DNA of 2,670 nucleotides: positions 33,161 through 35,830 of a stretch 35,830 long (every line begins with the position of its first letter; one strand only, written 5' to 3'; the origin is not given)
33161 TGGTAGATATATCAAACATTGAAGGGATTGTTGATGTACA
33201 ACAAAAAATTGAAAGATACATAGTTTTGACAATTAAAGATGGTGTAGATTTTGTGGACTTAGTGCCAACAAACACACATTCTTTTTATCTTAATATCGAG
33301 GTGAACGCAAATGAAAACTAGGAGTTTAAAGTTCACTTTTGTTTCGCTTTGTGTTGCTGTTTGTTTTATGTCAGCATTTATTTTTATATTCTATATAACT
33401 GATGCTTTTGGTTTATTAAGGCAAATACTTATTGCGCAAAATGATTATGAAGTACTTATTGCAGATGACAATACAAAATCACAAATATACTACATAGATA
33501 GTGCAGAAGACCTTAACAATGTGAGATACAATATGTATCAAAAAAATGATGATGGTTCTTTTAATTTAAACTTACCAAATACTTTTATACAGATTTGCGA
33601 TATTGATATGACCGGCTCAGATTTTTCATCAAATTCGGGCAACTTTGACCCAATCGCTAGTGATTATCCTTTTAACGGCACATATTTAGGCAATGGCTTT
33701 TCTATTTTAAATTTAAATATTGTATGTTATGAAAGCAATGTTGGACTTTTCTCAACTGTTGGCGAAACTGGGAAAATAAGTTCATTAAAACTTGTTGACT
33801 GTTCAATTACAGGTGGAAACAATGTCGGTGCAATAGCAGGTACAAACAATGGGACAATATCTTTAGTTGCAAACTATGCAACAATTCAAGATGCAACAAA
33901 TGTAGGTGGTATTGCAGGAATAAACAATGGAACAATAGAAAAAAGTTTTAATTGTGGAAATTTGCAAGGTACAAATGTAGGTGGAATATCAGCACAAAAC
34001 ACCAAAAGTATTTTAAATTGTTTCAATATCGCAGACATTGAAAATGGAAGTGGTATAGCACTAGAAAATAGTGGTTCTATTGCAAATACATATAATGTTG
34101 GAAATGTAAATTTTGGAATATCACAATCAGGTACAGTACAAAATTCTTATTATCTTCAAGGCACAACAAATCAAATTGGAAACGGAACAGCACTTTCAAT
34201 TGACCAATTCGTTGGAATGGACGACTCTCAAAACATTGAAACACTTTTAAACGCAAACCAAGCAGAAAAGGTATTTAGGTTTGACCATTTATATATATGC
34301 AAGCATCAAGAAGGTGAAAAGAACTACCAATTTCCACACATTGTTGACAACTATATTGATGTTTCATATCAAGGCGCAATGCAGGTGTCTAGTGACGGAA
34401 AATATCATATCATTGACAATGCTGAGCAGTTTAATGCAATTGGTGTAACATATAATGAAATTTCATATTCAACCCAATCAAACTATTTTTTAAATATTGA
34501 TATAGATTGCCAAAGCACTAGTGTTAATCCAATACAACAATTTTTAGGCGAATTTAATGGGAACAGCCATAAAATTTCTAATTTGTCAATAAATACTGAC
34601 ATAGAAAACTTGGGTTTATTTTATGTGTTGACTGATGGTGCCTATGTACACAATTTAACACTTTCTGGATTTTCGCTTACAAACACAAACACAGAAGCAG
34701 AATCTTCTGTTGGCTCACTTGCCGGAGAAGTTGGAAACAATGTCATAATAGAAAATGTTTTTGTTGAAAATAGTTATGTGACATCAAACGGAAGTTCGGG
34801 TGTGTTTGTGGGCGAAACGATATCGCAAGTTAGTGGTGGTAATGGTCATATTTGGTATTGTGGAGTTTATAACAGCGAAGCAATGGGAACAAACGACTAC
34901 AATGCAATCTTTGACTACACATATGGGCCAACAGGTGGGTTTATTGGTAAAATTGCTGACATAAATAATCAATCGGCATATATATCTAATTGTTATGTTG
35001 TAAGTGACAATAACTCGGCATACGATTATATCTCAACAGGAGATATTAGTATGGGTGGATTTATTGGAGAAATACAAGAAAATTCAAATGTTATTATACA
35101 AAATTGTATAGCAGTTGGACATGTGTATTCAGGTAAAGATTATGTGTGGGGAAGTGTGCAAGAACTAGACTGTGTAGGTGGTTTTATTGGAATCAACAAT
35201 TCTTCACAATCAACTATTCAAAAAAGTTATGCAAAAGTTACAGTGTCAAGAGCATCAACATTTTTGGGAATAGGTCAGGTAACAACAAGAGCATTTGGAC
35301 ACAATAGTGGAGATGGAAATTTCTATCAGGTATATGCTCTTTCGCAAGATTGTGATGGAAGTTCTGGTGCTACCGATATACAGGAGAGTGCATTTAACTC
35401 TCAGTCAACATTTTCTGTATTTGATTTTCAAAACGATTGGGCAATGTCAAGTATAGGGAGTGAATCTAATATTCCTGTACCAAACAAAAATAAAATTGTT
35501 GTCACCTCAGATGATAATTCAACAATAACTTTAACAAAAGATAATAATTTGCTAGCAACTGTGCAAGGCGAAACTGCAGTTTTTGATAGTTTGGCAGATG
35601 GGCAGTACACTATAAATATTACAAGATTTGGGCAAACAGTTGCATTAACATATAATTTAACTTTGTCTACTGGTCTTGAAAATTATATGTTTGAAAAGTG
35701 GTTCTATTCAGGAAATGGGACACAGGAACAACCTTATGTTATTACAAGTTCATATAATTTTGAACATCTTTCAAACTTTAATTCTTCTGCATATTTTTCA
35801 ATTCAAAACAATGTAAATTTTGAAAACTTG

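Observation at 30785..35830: SipW-type peptidase, two paralogous small secreted proteins and a giant GLUG-repeat protein: a candidate uncharacterised surface-fibre/adhesin system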

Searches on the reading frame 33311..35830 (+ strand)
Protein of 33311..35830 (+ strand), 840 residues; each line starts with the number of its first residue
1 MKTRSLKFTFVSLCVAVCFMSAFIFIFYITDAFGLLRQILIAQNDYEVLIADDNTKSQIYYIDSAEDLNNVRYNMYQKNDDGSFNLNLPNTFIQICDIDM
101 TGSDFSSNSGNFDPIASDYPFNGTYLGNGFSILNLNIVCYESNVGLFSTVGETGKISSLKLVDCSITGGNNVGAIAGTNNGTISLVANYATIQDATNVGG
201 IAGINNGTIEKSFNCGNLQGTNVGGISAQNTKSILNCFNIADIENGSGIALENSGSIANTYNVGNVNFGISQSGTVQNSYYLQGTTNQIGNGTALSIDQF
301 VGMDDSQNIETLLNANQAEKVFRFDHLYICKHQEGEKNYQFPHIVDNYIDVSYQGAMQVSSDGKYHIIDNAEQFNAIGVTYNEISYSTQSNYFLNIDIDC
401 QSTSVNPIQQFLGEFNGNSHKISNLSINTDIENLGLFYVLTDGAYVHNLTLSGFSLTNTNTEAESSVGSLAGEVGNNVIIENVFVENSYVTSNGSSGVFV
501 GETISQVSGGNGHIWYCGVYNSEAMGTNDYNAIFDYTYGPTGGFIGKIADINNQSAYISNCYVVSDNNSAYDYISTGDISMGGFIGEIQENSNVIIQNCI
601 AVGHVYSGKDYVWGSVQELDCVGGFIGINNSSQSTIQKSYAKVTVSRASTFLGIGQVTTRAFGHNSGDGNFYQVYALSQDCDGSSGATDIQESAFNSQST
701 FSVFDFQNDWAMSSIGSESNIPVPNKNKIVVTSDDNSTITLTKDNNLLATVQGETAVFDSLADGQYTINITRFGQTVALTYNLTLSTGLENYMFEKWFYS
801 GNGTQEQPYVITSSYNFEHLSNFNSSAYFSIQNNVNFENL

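Call 5: search_protein_families(library=pfam, proteins=[window:33311-35830:+], max_evalue=1)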
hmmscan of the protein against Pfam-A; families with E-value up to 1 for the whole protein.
window:33311-35830:+ (840 aa): 2 families
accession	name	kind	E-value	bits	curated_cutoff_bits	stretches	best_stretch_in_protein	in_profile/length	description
PF05342.19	Peptidase_M26_N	-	1e-05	25.4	27.7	2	411-486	187-249/250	M26 IgA1-specific Metallo-endopeptidase N-terminal region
PF03785.20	Peptidase_C25_C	-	0.016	15.5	25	1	725-780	15-63/79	Peptidase family C25, C terminal ig-like domain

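Call 6: search_protein_families(library=ncbifam, proteins=[window:33311-35830:+], max_evalue=1)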
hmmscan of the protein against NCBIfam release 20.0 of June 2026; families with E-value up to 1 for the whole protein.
window:33311-35830:+ (840 aa): 0 families

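Call 44: find_homologous_proteins(query=window:33311-35830:+, max_evalue=0.001)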
Query window:33311-35830:+ (840 aa): 45 proteins with E <= 0.001 among 8000 candidates.
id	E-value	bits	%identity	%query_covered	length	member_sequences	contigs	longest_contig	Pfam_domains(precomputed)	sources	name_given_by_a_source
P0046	0.0e+0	1807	98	100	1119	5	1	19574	PF05342.20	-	-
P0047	2.5e-245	835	53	100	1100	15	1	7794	-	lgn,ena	-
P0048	1.8e-244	832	53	100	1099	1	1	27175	-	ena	-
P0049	1.1e-212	727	47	99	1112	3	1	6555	PF05342.20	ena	-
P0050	2.2e-212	726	49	100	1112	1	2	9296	-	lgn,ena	-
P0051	2.9e-210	719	48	100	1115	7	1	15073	PF16967.12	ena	-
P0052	3.6e-201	689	47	99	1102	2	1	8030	-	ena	-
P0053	5.7e-185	635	45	100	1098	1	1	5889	PF05342.20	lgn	-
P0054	6.4e-185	635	46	100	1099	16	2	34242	PF05342.20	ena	-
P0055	2.2e-141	491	43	82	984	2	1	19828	-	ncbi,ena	-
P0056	9.6e-24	102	28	45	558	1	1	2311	PF07581.18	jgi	jgi:hypothetical protein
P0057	6.5e-19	86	37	22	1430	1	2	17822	PF07581.18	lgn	-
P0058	4.2e-15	73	31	54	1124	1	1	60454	PF07581.18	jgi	-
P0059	1.5e-14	72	28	44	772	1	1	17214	-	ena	-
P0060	2.4e-13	68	27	48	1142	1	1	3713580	PF07581.18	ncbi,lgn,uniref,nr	ncbi:hypothetical protein FY034_12260 [Trichlorobacter lovleyi]|uniref:beta strand repeat-containing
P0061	5.7e-13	66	27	64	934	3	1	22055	PF00085.27,PF13098.14,PF07581.18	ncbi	-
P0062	2.3e-11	61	26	43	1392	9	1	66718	PF00404.25,PF03372.30,PF07581.18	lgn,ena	-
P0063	1.6e-10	58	40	17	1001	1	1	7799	PF18962.8,PF07581.18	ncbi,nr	ncbi:MAG: GLUG motif-containing protein, partial [Candidatus Marinimicrobia bacterium]|nr:GLUG motif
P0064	1.6e-10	58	33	21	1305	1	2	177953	PF18962.8,PF07581.18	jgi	jgi:hypothetical protein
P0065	1.7e-10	58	32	19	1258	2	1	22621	PF00240.30,PF07581.18,PF11976.15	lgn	-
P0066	1.7e-10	58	24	48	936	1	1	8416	PF18998.7,PF07581.18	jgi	jgi:hypothetical protein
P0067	2.0e-10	58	44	11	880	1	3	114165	PF12733.14,PF07581.18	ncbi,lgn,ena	-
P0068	3.4e-10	57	30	29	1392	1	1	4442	PF00404.25,PF03372.30,PF07581.18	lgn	-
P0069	1.5e-9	55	27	59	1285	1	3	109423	PF07581.18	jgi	jgi:hypothetical protein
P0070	1.7e-9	55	27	46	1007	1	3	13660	PF00112.30,PF07581.18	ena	-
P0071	6.1e-8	50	32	22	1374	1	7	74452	PF04513.18,PF07581.18,PF06160.18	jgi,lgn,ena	-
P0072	1.6e-7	48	33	24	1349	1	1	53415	PF07581.18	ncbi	-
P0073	2.7e-7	48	31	26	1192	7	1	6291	PF05342.20,PF07581.18,PF02368.25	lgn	-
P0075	8.3e-7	46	30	21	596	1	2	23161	PF07581.18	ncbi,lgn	-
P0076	2.8e-6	44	27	32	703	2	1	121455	PF07581.18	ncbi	-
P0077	3.1e-6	44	30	15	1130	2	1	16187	PF07581.18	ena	-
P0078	3.1e-6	44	27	66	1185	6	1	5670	PF07581.18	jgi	-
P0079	6.3e-6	43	34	19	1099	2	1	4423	PF07581.18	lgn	-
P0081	3.8e-5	41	33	23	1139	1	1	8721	PF09479.17,PF07581.18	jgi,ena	-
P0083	1.8e-4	38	33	23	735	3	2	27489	PF07581.18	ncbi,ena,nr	ncbi:MAG: hypothetical protein FWF07_01670 [Methanomassiliicoccaceae archaeon]|nr:hypothetical prote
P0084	1.9e-4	38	34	18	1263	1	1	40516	PF04513.18,PF23067.1,PF01442.24,PF07581.18,PF04108.18,PF07889.18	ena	-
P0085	1.9e-4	38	34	18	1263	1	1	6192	PF04513.18,PF23067.1,PF01442.24,PF07581.18,PF04108.18,PF07889.18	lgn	-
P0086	2.6e-4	38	34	18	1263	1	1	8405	PF04513.18,PF23067.1,PF01442.24,PF07581.18,PF04108.18,PF07889.18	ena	-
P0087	3.6e-4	37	34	18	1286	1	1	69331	PF04513.18,PF01442.24,PF07581.18,PF07889.18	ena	-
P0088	3.6e-4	37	34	18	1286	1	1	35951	PF04513.18,PF01442.24,PF07581.18,PF07889.18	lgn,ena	-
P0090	8.0e-4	36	34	16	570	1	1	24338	PF09479.17,PF07581.18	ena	-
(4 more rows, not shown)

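Call 45: find_encoding_contigs(protein=P0046, flank=10000, max_places=3)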
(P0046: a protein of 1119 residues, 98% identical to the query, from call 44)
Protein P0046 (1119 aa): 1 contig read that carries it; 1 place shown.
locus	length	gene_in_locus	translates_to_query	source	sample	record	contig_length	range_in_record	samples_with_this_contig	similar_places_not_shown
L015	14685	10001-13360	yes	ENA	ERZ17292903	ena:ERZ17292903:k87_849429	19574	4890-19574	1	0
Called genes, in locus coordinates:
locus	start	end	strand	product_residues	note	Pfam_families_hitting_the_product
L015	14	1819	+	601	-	PF00675:Peptidase_M16, PF05193:Peptidase_M16_C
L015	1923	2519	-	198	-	PF04070:DUF378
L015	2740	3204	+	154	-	PF03449:GreA_GreB_N, PF01272:GreA_GreB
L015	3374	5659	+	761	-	PF19732:SpoIIE_N, PF13672:PP2C_2 (faint), PF07228:SpoIIE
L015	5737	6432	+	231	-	-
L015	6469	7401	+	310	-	-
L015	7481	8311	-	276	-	-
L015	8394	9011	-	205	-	-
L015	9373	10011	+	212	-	-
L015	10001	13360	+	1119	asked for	PF05342:Peptidase_M26_N (faint)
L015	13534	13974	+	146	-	PF20033:DUF6438 (weak)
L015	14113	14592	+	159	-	PF00293:NUDIX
